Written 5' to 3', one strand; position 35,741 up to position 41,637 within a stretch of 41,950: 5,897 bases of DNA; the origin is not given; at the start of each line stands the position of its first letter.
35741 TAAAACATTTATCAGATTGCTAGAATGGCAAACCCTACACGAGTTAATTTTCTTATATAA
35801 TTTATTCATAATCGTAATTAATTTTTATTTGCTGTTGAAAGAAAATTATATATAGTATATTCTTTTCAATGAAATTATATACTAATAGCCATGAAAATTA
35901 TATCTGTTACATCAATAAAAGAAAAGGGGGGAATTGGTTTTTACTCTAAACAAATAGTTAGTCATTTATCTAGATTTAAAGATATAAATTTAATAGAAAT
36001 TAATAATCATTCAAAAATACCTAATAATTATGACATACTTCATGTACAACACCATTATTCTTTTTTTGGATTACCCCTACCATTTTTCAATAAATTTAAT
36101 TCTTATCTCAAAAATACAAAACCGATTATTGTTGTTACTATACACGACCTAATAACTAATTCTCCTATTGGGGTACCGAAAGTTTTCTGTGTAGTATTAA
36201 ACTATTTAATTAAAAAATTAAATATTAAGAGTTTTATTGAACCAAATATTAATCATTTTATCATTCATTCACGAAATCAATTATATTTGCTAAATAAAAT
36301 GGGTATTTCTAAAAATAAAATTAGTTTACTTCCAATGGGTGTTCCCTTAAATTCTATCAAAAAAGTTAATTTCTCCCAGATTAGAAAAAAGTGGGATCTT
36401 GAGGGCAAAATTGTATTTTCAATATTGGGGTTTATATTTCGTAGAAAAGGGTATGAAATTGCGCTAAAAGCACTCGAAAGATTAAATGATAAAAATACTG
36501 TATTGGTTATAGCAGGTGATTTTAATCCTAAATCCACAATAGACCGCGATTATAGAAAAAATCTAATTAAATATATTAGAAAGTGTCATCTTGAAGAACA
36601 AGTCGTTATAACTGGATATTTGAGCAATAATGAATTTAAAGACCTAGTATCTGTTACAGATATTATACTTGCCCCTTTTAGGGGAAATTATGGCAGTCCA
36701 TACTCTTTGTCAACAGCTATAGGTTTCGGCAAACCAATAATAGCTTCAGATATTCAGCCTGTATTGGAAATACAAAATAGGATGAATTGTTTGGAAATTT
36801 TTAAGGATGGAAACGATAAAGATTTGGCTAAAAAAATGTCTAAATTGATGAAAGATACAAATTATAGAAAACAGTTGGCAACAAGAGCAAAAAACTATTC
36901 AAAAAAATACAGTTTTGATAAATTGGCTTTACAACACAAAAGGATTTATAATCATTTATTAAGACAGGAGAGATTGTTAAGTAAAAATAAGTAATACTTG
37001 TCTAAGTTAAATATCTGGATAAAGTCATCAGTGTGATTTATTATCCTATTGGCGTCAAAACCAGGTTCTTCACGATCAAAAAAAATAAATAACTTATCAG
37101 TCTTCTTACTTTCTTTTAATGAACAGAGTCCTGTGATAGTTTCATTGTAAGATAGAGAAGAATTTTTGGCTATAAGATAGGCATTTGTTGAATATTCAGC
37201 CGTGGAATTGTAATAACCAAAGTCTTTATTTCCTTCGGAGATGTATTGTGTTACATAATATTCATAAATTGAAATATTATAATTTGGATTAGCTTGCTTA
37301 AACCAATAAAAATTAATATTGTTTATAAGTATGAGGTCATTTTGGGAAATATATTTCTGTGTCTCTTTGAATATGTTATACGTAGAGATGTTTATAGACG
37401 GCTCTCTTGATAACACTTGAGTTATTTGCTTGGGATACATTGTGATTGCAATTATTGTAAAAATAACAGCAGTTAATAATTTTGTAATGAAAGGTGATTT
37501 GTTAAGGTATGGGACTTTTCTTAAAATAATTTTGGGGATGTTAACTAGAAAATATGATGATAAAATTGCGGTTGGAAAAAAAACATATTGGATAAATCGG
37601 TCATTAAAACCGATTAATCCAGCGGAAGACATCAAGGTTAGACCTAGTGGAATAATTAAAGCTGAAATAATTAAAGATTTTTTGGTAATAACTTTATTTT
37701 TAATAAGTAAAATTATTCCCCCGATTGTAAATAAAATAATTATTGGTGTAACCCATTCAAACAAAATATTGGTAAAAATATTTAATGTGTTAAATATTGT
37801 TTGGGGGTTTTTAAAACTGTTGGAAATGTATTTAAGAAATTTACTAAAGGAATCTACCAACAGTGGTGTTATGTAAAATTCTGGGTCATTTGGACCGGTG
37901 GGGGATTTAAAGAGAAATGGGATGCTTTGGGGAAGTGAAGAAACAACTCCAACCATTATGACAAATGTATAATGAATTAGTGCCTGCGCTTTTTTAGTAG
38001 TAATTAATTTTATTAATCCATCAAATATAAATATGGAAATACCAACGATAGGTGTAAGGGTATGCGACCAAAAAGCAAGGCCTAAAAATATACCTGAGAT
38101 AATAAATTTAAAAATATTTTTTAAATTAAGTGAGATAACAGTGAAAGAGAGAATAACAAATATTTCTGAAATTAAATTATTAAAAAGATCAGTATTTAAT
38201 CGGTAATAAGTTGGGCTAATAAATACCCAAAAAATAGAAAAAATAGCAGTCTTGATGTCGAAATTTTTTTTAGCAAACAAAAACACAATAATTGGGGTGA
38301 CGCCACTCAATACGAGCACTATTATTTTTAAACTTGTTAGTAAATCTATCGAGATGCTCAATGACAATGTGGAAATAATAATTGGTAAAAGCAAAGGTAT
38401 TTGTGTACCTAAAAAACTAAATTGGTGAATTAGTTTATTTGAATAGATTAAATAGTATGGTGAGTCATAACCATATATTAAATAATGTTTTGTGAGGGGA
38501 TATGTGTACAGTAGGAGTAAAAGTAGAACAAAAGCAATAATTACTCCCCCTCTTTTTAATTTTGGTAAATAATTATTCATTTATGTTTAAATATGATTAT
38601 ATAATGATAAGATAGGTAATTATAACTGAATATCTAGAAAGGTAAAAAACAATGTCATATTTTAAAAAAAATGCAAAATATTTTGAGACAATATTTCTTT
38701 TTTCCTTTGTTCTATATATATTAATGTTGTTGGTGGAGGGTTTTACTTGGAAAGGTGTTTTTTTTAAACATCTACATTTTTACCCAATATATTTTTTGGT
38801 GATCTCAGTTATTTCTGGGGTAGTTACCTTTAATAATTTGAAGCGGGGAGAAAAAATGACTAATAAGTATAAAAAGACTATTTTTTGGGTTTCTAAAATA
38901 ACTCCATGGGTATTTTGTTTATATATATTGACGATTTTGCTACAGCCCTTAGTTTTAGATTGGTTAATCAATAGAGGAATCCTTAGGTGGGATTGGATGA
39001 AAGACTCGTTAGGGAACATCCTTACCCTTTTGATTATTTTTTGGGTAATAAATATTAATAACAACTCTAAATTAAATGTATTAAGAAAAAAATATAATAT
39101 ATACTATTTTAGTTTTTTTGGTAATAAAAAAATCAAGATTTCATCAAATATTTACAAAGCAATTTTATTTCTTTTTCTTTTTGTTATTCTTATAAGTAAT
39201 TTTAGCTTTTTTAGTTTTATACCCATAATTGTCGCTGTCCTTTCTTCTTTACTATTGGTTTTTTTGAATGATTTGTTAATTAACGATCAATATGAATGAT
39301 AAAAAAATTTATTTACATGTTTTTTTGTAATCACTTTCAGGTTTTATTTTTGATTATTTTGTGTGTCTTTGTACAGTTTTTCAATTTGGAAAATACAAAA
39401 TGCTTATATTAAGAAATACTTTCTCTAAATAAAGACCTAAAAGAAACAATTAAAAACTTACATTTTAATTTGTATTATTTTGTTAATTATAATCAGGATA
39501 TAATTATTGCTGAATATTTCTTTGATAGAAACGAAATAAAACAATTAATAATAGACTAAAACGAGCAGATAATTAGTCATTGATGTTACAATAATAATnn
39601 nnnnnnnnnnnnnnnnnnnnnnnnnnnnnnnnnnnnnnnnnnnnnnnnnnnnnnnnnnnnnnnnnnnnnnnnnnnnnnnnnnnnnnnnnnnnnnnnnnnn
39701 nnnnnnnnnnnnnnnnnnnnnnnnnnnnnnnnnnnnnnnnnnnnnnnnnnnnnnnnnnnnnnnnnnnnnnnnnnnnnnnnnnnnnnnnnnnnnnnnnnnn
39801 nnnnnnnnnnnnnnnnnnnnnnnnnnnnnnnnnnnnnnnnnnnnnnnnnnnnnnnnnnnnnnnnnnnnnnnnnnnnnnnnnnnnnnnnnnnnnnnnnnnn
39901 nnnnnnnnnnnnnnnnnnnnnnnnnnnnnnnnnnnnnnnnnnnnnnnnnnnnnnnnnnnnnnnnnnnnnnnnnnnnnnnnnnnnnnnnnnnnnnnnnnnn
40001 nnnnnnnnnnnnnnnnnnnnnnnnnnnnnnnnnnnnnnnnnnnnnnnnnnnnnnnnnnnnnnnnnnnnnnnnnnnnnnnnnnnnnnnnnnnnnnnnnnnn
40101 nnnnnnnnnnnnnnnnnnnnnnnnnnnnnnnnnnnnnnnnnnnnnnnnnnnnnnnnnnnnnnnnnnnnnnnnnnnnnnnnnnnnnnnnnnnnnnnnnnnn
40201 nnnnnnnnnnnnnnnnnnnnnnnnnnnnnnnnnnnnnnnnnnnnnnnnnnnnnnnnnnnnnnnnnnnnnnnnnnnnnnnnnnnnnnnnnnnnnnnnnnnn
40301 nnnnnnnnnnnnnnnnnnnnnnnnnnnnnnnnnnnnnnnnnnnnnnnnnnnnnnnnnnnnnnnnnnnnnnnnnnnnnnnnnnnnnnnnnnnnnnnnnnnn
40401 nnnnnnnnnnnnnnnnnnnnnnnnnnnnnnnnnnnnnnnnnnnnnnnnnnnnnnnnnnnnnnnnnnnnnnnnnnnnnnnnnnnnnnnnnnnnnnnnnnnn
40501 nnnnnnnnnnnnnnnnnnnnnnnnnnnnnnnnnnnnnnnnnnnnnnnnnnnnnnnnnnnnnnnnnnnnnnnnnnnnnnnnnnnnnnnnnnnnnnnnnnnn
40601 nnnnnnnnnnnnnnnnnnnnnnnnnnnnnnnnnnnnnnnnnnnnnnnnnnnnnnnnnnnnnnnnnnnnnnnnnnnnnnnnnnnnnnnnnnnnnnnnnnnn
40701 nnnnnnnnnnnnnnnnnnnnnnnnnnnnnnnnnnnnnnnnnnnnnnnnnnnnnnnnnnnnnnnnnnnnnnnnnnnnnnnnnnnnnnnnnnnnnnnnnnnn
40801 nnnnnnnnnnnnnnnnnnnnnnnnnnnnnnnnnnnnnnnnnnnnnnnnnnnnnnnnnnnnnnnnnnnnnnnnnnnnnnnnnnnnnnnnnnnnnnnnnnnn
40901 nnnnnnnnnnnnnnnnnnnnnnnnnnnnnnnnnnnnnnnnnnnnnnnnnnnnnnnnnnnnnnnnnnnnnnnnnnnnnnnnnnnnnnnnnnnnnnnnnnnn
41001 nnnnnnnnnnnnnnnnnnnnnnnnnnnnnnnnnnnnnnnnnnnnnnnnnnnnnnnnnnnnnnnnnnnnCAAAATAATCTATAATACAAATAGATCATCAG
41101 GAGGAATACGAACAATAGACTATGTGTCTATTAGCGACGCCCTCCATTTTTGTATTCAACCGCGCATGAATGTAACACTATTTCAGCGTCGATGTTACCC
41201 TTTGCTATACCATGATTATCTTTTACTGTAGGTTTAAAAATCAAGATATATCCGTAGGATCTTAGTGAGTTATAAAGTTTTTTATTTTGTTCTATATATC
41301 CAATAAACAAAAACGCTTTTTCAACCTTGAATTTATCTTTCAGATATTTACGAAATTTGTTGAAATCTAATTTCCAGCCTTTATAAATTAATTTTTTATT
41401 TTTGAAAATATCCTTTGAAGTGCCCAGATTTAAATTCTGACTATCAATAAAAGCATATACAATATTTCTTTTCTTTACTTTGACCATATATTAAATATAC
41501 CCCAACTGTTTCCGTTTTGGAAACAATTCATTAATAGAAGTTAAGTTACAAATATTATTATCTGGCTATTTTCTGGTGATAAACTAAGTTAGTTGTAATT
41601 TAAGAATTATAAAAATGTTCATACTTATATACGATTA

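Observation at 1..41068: Thirteen GT-C-like membrane proteins in one locus with no recognisable initiation, flipping or polymerisation genes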

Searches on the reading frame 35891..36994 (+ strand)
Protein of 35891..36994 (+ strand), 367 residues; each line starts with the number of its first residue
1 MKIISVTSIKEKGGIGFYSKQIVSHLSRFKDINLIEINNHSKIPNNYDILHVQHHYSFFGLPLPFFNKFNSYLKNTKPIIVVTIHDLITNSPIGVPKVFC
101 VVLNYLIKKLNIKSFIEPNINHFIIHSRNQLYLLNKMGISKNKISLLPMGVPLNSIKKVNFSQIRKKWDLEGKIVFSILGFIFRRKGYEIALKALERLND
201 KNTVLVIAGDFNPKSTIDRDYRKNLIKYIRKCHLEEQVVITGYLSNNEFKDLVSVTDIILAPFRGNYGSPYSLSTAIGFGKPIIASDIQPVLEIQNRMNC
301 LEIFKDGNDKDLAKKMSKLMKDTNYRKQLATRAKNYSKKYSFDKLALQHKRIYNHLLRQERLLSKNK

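Call 11: search_protein_families(library=pfam, proteins=[window:35891-36994:+], max_evalue=0.01)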
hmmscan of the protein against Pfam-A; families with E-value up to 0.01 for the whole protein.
window:35891-36994:+ (367 aa): 3 families
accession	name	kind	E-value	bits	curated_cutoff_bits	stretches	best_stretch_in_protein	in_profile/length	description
PF00534.26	Glycos_transf_1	-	7.7e-23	81.3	26.4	1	163-335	4-171/172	Glycosyl transferases group 1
PF13692.12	Glyco_trans_1_4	-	2.4e-14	54.2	27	1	180-322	8-142/142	Glycosyl transferases group 1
PF13439.12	Glyco_transf_4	-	0.003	18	28.5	1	45-153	71-168/170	Glycosyltransferase Family 4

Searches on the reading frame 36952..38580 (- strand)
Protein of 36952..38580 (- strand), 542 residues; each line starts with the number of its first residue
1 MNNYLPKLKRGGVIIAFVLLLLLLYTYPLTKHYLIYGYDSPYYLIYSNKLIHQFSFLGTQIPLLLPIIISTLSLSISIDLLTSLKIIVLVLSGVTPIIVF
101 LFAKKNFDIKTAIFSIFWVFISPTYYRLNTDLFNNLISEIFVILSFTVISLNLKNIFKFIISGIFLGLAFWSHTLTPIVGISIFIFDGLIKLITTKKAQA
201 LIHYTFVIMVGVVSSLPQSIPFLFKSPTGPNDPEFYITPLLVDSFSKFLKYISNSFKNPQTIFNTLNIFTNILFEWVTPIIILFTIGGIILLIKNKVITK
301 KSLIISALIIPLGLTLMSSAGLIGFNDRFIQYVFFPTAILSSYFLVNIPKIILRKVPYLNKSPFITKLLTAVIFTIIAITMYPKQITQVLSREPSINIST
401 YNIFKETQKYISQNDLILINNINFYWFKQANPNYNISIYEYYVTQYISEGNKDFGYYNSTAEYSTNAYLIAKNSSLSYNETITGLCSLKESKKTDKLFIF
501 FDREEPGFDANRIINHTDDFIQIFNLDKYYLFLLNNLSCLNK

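Call 5: search_protein_families(library=pfam, proteins=[window:36952-38580:-], max_evalue=0.01)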
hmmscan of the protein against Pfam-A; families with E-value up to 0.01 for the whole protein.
window:36952-38580:- (542 aa): 1 family
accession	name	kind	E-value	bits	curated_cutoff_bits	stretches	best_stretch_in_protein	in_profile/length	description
PF13231.12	PMT_2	-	4.3e-05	24.2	26.1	1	70-211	10-150/160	Dolichyl-phosphate-mannose-protein mannosyltransferase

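Call 15: search_protein_families(library=ncbifam, proteins=[window:36952-38580:-], max_evalue=0.01)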
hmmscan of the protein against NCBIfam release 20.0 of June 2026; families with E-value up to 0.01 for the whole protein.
window:36952-38580:- (542 aa): 0 families

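Call 80: search_solved_structures(query=window:36952-38580:-, max_evalue=10)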
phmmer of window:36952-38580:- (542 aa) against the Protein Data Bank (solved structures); distinct sequences matched with E-value up to 10: 0.

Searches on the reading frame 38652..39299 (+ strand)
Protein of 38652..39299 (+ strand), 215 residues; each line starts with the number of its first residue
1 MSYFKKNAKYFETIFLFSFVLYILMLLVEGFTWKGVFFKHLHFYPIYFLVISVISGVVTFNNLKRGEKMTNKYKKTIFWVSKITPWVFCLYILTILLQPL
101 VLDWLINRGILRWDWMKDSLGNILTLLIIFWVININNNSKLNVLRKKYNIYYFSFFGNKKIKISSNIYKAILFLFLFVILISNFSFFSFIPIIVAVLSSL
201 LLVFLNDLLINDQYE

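Call 5: search_protein_families(library=pfam, proteins=[window:38652-39299:+], max_evalue=0.01)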
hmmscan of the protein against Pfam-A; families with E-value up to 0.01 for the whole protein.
window:38652-39299:+ (215 aa): 0 families

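Call 15: search_protein_families(library=ncbifam, proteins=[window:38652-39299:+], max_evalue=0.01)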
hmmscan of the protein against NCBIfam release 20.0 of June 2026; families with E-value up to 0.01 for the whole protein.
window:38652-39299:+ (215 aa): 0 families

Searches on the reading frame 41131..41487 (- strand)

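Call 11: search_protein_families(library=pfam, proteins=[window:41131-41487:-], max_evalue=0.01)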
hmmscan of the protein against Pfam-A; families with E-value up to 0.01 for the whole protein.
window:41131-41487:- (118 aa): 1 family
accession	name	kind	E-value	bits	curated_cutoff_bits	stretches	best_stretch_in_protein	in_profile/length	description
PF01936.24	NYN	-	1.2e-05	26.3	24.2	1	13-106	5-84/145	NYN domain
